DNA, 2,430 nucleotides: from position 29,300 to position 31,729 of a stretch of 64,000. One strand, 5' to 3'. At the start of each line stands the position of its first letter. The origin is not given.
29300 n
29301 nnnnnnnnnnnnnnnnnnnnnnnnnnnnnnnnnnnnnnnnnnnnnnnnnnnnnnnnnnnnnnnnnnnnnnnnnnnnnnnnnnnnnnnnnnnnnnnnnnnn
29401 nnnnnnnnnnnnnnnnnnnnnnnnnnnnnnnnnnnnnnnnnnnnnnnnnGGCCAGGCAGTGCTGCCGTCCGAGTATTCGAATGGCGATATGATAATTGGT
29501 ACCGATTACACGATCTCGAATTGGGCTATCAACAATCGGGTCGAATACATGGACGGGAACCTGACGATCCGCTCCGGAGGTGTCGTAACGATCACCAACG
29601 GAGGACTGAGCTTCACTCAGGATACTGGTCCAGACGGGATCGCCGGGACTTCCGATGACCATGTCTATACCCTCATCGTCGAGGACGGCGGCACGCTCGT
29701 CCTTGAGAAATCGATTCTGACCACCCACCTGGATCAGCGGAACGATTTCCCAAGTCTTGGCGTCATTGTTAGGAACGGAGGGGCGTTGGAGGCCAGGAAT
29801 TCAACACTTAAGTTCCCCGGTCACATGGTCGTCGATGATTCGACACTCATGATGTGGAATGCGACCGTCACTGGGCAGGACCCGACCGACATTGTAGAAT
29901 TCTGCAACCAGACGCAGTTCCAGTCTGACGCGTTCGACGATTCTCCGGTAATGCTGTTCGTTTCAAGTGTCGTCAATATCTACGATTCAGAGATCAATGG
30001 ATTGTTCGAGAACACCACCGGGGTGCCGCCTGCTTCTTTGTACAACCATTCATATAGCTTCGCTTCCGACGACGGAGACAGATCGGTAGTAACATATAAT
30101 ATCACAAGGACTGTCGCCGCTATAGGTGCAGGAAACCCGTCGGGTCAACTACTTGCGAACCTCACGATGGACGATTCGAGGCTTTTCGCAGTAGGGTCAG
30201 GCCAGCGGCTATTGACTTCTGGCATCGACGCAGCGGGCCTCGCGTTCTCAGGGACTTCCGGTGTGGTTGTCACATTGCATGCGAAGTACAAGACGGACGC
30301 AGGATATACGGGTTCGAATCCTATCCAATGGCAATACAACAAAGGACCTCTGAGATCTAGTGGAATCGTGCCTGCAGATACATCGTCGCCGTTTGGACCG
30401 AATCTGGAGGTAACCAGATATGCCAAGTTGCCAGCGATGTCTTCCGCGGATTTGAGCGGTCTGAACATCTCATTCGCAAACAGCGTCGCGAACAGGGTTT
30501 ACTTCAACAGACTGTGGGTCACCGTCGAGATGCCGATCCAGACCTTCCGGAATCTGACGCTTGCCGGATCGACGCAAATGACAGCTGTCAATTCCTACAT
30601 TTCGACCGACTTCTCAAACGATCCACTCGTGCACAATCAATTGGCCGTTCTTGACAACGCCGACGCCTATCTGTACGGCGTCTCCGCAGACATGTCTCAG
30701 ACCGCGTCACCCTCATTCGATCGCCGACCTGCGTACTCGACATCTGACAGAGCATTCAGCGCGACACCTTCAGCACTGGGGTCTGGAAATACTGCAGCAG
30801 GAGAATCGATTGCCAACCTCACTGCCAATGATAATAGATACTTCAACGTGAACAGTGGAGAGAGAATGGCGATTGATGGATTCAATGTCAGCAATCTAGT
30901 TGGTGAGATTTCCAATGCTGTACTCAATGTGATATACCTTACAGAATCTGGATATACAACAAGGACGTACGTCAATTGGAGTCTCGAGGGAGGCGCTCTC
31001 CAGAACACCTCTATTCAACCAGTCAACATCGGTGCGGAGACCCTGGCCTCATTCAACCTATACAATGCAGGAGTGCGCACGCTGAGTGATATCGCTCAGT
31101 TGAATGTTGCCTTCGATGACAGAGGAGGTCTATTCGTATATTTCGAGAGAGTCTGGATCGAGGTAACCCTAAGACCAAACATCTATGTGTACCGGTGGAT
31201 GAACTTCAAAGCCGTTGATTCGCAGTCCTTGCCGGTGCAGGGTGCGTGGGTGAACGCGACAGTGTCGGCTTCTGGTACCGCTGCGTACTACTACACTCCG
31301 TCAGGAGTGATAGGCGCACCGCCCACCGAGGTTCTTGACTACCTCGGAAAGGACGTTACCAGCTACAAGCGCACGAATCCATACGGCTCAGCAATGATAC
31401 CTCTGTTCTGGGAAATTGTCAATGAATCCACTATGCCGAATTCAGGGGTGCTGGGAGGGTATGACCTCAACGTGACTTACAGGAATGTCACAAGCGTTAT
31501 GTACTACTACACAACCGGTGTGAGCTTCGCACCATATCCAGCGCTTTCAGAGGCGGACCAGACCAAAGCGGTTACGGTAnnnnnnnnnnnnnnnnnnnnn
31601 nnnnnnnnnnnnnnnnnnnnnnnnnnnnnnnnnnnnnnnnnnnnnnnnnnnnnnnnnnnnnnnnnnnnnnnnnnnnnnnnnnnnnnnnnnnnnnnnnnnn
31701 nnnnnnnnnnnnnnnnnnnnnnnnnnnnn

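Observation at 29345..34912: Giant surface protein (1856 aa from the 29345 ATG) whose cytoplasmic tail carries three zinc ribbons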

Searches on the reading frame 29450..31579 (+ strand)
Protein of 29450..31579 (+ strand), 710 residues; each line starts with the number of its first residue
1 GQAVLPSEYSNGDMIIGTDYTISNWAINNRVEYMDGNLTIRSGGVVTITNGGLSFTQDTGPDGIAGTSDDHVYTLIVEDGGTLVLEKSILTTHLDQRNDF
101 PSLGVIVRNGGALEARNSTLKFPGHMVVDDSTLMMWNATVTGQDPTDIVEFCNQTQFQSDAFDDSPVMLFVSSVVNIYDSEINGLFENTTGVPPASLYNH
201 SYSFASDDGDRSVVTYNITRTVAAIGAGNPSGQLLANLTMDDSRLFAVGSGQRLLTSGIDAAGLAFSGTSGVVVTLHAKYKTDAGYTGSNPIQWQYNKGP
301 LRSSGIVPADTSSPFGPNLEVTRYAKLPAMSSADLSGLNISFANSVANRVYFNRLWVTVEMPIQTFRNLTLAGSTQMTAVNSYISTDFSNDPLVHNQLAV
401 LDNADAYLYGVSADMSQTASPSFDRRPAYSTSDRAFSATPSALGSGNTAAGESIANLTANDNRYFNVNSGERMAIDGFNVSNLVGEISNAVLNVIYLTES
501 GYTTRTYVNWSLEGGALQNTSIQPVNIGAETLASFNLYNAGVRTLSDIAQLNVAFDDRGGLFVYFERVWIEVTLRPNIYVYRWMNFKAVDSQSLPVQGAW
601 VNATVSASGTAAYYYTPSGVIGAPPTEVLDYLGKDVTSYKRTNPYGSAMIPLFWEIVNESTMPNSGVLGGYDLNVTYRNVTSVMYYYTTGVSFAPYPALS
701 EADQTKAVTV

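Call 69: predict_structure(alignment_id=A3)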
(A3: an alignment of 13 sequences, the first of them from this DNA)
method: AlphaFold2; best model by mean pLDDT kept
length: 710 residues; sequences in the alignment: 13
mean_pLDDT: 89.1   pTM: 0.89
mean pLDDT of the five models: 89.1, 88.9, 85.0, 84.3, 82.5
residues with pLDDT >= 90: 438; 70-90: 238; 50-70: 29; < 50: 5
segments of 3 or more residues with pLDDT < 50: 1-3
pLDDT, mean of each block of 10 residues (from residue 1): 58 86 93 94 94 92 82 92 98 89 94 98 95 98 92 85 90 97 78 55 83 89 87 83 87 92 83 93 93 83 93 84 92 88 93 94 90 95 92 88 94 84 86 90 89 82 86 92 87 93 89 93 89 96 93 89 92 93 94 91 92 89 94 94 95 91 69 90 89 89 92
secondary structure, 60 per line:
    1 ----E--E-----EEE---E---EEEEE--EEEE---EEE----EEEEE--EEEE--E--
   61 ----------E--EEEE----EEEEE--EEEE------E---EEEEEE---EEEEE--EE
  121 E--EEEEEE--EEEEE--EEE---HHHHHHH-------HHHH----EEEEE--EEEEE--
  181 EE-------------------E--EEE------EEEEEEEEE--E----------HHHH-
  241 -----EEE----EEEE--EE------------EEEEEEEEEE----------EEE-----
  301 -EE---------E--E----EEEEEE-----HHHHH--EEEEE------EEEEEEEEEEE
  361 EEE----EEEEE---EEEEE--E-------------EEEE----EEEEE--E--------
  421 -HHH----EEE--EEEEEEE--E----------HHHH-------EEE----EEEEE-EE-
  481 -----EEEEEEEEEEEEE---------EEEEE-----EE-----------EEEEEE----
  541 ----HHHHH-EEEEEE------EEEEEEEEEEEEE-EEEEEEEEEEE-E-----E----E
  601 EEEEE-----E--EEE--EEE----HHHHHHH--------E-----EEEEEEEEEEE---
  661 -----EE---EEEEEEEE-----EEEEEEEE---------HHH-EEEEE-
elements in order (helices of 4 or more, strands of 3 or more residues): E14-16 E24-28 E31-34 E38-40 E45-49 E52-55 E74-77 E82-86 E89-92 E103-108 E112-116 E119-121 E124-129 E132-136 E139-141 H145-151 H159-162 E167-171 E174-178 E205-207 E214-222 H236-239 E246-248 E253-256 E273-282 E293-295 E321-326 H332-336 E339-343 E350-363 E368-372 E376-380 E397-400 E405-409 E429-431 E434-440 H454-457 E465-467 E472-476 E486-498 E508-512 E531-536 H545-549 E551-556 E563-575 E577-587 E600-605 E614-616 E619-621 H626-632 E647-657 E671-678 E684-691 E705-709
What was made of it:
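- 29450..31579 (+): N-terminal ectodomain module (residues 36-745): all-beta, with beta-helix-like runs, two paralogous jelly-roll (CBM-like) inserts and a terminal beta-sandwich. AlphaFold2 pLDDT 89, pTM 0.89 (call 69).
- On Right-handed parallel beta-helix proteins (Beta_helix / NosD / pectate-lyase-like): The confident all-beta model has regularly spaced short strands (call 69).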

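Call 71: fold_search(model_id=the predicted structure, library=pdb)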
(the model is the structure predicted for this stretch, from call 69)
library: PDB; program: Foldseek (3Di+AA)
matches with E <= 10: 1245; with E <= 0.001: 43
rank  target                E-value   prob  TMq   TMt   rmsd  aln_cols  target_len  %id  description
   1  9fmt_C                1.5e-05  0.94  0.15  0.17  18.8       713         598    9  Cryo-EM structure of the BcsB hexameric crown from the E. coli cellulose secretion macrocomplex (released 2024-10-16)
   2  5x7o_A                2.1e-05  1.00  0.15  0.10  18.1       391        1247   14  Crystal structure of Paenibacillus sp. 598K alpha-1,6-glucosyltransferase (released 2017-07-26)
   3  7lyu_A                2.6e-05  1.00  0.12  0.21  18.9       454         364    8  Reelin repeat 8 (released 2022-06-15)
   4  6yg8_A                3.3e-05  0.99  0.14  0.15  16.5       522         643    9  Cryo-EM structure of a BcsB pentamer in the context of an assembled Bcs macrocomplex (released 2021-02-24)
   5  3wnl_A                4.9e-05  0.84  0.12  0.12  25.0       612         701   10  D308A mutant of Bacillus circulans T-3040 cycloisomaltooligosaccharide glucanotransferase complexed with isomaltohexao (released 2014-02-05)
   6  9b8i                  5.1e-05  0.97  0.14  0.14  19.9       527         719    9  Cryo-EM structure of the E. coli cellulose synthase BcsB-BcsC fusion protein (released 2025-02-19)
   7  6tku                  5.4e-05  0.69  0.10  0.13  21.4       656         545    7  Crystal structure of a capsule-specific depolymerase produced by Klebsiella phage (released 2020-04-22)
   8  5eiy_B                5.7e-05  0.91  0.12  0.13  18.3       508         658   10  Bacterial cellulose synthase bound to a substrate analogue (released 2016-03-09)
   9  4xup_D                9.2e-05  1.00  0.14  0.27  18.4       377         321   10  Structure of the N-terminal CBM22-1-CBM22-2 tandem domain from Paenibacillus barcinonensis Xyn10C (released 2015-06-03)
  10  5b4x_C                1.1e-04  0.99  0.13  0.13  19.7       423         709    8  Crystal structure of the ApoER2 ectodomain in complex with the Reelin R56 fragment (released 2017-04-26)
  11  3wnn_A                1.2e-04  0.80  0.11  0.11  24.8       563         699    9  D308A mutant of Bacillus circulans T-3040 cycloisomaltooligosaccharide glucanotransferase complexed with isomaltooctao (released 2014-02-05)
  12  9vqm_D                1.2e-04  0.69  0.11  0.10  30.6       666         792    8  Cryo-EM structure of Elapor1WT in tetrameric form (released 2025-07-23)
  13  3wnp_A                1.6e-04  0.80  0.13  0.13  24.8       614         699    9  D308A, F268V, D469Y, A513V, and Y515S quintuple mutant of Bacillus circulans T-3040 cycloisomaltooligosaccharide gluca (released 2014-02-05)
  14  8wg6                  1.6e-04  0.60  0.10  0.14  25.0       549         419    7  Crystal structure of major pilin PilB from Streptococcus sanguinis - SeMet derivative (released 2025-03-26)
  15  7kwb_B                1.7e-04  0.99  0.12  0.21  19.1       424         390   11  Surface glycan-binding protein B from Bacteroides thetaiotaomicron (released 2021-02-17)
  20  9qrm_B                2.5e-04  0.44  0.10  0.12  22.5       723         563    6  X-ray structure of Kp32gp38 in complex with K21 pyr5 (released 2025-09-03)
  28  5w6h_A                4.6e-04  0.85  0.14  0.14  21.3       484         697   11  Crystal structure of Bacteriophage CBA120 tailspike protein 4 enzymatically active domain (TSP4dN, orf213) (released 2018-10-24)
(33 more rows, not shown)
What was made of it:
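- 29450..31579 (+): Foldseek hits CBM22 tandem, BcsB, reelin repeat and tailspike depolymerases at E 1e-5 to 1e-3 but TM 0.10-0.16 (call 71).
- On Right-handed parallel beta-helix proteins (Beta_helix / NosD / pectate-lyase-like): Tailspike depolymerases (6tku, 5w6h, 9qrm) are among the hits, but TM-scores are 0.10-0.14 (call 71).
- Checked: Domain-level Foldseek hits go to CBM-like jelly rolls and phage tailspike depolymerases, but TM-scores are low at 0.10-0.16 (calls 69, 71).
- The head resembles carbohydrate-binding modules and glycan depolymerase tailspikes at the domain level (call 71).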
